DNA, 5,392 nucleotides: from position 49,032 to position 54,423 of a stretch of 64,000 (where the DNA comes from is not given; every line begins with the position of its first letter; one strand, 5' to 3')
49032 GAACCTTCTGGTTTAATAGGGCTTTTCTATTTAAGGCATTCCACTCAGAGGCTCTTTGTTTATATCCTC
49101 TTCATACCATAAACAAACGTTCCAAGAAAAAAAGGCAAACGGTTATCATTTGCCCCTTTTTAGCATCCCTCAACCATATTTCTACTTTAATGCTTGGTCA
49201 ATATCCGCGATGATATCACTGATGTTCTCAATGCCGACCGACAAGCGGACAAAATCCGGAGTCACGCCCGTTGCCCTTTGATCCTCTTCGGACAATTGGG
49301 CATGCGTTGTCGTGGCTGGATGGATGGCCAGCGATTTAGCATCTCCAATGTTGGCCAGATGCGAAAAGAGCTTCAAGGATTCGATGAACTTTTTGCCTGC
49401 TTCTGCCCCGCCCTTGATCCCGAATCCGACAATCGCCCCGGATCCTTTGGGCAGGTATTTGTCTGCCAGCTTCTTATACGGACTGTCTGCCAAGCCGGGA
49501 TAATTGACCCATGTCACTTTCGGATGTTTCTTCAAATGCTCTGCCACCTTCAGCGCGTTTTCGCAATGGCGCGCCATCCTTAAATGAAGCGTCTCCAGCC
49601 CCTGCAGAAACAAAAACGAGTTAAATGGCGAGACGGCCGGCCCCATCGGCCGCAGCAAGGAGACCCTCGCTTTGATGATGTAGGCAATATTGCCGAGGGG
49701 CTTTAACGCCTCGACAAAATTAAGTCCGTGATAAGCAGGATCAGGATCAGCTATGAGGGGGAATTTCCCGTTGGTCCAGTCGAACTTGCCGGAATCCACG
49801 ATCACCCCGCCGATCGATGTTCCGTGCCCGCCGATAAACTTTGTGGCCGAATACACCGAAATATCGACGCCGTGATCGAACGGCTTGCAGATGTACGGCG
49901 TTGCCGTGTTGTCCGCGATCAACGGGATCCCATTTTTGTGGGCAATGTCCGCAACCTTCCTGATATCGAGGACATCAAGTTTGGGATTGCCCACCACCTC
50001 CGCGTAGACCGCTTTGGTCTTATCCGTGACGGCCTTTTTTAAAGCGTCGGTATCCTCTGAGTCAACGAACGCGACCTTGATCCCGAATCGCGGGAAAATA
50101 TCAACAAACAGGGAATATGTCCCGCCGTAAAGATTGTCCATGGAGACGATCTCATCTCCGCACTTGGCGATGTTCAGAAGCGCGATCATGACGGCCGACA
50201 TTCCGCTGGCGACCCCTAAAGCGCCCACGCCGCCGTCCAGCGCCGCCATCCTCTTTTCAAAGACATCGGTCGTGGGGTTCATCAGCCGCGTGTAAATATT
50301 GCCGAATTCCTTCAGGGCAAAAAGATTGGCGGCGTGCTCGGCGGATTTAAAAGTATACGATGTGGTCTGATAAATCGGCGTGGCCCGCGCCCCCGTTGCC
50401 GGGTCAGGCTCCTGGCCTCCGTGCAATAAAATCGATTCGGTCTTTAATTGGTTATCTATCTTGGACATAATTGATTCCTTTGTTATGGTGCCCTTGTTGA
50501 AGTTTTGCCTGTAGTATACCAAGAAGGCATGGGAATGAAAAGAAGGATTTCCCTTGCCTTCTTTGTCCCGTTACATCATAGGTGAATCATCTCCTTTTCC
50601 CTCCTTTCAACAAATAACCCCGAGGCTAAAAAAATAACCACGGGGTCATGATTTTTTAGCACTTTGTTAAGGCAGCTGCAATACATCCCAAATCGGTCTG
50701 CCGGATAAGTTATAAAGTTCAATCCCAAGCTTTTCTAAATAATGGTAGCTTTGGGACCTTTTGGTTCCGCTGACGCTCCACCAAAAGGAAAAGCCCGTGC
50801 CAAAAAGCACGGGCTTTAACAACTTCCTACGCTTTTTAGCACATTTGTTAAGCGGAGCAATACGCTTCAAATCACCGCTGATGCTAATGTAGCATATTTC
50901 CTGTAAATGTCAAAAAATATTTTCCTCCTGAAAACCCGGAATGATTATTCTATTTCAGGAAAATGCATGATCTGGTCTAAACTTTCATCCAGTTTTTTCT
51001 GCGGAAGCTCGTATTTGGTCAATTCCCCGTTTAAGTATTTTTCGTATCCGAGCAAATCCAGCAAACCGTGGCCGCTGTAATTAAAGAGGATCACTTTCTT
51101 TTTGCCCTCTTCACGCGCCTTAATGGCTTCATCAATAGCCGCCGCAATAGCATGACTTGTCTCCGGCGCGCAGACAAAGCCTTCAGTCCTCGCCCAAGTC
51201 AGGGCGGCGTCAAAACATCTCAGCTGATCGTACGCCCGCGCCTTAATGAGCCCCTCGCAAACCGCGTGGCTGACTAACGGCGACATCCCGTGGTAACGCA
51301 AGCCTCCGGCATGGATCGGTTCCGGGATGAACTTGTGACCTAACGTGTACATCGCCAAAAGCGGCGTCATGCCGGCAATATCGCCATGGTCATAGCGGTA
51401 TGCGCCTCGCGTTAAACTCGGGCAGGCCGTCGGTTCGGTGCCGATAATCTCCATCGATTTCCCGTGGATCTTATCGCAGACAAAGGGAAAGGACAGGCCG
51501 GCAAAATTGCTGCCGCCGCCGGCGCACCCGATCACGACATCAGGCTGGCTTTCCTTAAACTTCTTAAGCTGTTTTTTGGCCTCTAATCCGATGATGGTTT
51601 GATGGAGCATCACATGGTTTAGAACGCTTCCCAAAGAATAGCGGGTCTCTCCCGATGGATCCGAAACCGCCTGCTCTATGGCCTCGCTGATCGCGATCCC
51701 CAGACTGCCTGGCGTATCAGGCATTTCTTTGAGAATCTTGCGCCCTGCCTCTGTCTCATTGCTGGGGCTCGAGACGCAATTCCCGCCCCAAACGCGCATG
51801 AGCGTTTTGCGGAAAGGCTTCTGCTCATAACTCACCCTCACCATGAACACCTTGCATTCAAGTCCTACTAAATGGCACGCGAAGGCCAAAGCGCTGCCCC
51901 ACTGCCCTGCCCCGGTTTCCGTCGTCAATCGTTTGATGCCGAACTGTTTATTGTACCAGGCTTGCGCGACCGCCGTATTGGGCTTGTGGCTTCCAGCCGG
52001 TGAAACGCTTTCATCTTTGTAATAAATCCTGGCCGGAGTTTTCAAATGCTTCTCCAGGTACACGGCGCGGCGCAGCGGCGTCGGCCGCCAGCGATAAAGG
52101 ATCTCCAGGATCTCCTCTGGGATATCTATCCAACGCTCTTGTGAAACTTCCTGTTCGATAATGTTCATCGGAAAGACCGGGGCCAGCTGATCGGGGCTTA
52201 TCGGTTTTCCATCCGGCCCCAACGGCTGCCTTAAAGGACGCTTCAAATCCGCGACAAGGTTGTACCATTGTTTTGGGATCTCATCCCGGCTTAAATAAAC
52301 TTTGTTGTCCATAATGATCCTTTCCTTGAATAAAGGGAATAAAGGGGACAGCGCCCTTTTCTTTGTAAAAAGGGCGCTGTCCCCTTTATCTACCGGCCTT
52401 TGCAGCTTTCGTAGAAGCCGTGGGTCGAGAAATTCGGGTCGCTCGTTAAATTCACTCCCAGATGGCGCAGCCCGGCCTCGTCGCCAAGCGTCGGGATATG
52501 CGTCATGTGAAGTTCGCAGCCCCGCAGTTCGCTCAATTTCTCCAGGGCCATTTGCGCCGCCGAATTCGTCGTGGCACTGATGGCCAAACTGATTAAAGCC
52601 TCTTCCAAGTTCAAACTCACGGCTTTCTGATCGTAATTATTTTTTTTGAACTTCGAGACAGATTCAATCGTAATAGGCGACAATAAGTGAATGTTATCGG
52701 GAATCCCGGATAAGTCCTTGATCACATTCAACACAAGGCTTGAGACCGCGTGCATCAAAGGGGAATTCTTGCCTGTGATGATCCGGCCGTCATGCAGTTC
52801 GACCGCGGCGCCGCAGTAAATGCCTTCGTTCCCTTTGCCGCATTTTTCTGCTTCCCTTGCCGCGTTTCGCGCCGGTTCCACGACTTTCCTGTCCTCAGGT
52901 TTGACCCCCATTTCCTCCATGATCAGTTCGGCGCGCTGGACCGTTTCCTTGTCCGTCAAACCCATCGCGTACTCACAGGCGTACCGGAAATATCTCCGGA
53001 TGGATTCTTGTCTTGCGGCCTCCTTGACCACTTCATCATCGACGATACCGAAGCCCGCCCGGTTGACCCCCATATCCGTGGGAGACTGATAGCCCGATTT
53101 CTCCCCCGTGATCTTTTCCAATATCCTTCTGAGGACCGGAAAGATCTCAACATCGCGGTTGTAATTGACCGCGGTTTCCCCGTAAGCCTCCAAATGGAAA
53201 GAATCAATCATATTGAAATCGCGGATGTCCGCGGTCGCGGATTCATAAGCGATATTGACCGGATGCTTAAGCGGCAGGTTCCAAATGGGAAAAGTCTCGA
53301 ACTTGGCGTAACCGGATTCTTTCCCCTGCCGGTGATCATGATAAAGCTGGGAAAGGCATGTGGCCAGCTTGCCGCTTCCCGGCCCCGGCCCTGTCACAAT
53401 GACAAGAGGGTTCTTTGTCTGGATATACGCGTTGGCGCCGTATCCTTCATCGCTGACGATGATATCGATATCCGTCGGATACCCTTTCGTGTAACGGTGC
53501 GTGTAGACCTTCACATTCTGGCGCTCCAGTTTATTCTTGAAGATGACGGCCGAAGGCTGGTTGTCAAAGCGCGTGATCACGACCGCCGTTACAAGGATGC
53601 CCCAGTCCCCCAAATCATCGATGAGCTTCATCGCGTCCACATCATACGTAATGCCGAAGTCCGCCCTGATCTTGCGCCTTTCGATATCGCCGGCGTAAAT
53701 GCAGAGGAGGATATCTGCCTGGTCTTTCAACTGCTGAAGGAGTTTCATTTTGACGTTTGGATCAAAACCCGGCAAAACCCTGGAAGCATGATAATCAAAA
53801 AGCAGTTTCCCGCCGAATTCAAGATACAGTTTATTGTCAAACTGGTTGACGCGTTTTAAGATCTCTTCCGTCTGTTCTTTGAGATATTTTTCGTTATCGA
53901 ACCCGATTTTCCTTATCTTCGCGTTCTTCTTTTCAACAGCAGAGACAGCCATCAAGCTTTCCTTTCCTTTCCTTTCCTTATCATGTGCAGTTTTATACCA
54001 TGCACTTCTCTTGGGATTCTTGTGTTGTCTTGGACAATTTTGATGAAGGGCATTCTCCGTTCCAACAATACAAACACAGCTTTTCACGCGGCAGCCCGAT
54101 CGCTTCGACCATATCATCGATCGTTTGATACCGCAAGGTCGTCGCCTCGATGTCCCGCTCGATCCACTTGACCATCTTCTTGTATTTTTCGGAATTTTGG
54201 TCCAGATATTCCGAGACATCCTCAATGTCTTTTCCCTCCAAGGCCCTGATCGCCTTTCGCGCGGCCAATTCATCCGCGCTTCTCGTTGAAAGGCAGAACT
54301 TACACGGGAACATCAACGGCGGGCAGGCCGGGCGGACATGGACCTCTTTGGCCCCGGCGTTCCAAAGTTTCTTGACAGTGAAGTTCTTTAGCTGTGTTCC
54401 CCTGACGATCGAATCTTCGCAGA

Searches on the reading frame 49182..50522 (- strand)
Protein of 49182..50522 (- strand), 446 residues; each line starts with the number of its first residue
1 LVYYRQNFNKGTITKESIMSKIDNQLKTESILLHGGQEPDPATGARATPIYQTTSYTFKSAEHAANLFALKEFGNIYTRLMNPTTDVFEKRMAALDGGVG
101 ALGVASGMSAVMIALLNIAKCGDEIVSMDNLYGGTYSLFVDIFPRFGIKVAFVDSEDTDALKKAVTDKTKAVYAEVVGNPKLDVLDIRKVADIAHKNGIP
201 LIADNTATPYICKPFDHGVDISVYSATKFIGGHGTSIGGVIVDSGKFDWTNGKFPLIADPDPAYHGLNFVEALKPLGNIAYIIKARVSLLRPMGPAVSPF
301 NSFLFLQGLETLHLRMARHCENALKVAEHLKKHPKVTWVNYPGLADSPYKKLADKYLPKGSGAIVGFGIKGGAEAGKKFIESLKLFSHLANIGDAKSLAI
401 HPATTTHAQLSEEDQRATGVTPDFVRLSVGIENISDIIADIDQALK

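Call 52: search_protein_families(library=pfam, proteins=[window:49182-50522:-], max_evalue=0.00001)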
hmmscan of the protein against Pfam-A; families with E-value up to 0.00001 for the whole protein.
window:49182-50522:- (446 aa): 2 families
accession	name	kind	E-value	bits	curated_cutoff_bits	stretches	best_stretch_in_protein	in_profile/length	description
PF01053.26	Cys_Met_Meta_PP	-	7.1e-135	449.9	27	1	30-446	2-381/381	Cys/Met metabolism PLP-dependent enzyme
PF01041.23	DegT_DnrJ_EryC1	-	2.7e-10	40.5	19.8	1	81-205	22-146/360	DegT/DnrJ/EryC1/StrS aminotransferase family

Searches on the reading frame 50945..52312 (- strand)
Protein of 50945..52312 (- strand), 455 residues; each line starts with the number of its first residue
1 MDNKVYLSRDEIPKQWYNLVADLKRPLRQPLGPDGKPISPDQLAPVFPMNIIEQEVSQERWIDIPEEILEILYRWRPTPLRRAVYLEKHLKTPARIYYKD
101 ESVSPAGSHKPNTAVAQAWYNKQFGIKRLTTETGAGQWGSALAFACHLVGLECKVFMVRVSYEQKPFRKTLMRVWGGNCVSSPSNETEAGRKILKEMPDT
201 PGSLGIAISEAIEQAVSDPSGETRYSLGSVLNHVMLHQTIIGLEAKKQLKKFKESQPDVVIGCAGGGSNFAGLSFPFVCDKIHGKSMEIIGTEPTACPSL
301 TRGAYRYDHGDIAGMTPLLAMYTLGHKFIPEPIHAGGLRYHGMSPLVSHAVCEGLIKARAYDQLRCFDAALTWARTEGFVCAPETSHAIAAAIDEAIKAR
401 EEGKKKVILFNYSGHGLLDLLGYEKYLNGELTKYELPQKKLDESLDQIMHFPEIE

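Call 52: search_protein_families(library=pfam, proteins=[window:50945-52312:-], max_evalue=0.00001)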
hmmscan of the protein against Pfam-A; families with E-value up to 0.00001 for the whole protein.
window:50945-52312:- (455 aa): 1 family
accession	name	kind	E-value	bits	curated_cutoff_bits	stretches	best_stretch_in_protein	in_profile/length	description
PF00291.31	PALP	-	2.6e-37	129.2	35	1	74-412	4-293/295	Pyridoxal-phosphate dependent enzyme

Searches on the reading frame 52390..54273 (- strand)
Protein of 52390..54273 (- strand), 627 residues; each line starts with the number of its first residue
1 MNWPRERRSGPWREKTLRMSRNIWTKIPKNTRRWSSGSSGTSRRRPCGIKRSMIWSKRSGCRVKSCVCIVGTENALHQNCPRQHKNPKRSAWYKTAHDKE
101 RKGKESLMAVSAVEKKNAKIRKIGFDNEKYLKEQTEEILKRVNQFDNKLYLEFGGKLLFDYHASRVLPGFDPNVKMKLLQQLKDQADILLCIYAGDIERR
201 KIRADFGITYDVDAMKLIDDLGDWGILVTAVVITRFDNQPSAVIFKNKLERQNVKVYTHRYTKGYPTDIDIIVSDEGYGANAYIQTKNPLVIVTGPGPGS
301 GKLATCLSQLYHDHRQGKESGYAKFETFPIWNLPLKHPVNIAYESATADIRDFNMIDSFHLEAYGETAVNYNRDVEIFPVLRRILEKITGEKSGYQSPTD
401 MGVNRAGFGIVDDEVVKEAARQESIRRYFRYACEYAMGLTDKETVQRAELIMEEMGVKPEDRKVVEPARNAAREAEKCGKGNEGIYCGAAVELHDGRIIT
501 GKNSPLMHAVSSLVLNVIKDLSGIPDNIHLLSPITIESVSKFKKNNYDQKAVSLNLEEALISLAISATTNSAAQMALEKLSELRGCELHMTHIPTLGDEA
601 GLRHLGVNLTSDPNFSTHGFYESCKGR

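Call 52: search_protein_families(library=pfam, proteins=[window:52390-54273:-], max_evalue=0.00001)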
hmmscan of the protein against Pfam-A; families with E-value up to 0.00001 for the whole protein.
window:52390-54273:- (627 aa): 2 families
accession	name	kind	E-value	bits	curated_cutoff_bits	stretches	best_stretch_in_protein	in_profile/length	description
PF08903.17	DUF1846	-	1.2e-171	570.5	27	1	123-455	1-332/333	Domain of unknown function DUF1846, N-terminal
PF20921.3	DUF1846_C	-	1.2e-51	174.8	27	1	460-621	1-153/153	Domain of unknown function DUF1846, C-terminal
